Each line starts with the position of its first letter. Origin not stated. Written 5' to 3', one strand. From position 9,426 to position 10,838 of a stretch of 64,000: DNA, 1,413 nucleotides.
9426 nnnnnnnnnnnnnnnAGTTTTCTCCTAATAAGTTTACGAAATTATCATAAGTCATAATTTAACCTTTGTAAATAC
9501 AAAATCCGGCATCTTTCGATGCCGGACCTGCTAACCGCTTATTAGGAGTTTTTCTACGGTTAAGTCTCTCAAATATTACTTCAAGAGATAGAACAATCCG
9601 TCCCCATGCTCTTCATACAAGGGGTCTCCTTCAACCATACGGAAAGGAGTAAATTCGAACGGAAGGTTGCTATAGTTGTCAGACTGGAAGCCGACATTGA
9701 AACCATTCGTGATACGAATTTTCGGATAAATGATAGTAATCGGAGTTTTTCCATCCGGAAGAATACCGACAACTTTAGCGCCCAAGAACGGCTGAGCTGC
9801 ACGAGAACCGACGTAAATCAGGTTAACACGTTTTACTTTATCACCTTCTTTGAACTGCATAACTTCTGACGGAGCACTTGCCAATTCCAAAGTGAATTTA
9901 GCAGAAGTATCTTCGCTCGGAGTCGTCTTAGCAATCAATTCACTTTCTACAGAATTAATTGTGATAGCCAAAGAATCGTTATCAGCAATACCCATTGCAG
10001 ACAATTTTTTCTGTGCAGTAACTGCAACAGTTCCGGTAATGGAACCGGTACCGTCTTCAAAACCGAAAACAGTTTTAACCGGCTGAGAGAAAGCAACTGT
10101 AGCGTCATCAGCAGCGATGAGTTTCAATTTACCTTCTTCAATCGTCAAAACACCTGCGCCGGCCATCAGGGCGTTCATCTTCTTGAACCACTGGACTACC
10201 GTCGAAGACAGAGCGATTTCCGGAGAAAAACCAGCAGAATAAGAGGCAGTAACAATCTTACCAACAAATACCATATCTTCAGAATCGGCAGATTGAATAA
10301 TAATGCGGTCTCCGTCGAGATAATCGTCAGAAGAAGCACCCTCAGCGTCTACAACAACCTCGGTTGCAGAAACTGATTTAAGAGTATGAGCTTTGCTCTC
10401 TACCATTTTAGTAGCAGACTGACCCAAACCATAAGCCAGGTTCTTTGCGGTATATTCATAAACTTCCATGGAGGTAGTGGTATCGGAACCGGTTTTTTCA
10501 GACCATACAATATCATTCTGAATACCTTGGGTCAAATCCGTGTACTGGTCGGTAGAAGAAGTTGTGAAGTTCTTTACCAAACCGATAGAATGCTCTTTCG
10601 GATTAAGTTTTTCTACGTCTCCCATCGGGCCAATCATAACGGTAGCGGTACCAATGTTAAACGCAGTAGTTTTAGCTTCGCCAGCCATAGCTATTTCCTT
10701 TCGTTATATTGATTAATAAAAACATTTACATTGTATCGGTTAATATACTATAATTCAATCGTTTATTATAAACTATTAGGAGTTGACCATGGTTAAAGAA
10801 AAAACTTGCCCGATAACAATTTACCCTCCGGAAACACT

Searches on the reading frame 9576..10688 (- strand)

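Call 46: search_protein_families(library=phrogs, max_evalue=0.00001, proteins=[window:9576-10688:-])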
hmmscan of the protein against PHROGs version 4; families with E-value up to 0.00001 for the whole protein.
window:9576-10688:- (370 aa): 1 family
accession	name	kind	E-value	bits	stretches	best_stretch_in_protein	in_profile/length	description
phrog_28493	-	unknown function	2.6e-63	214.8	2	1-148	1-152/270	-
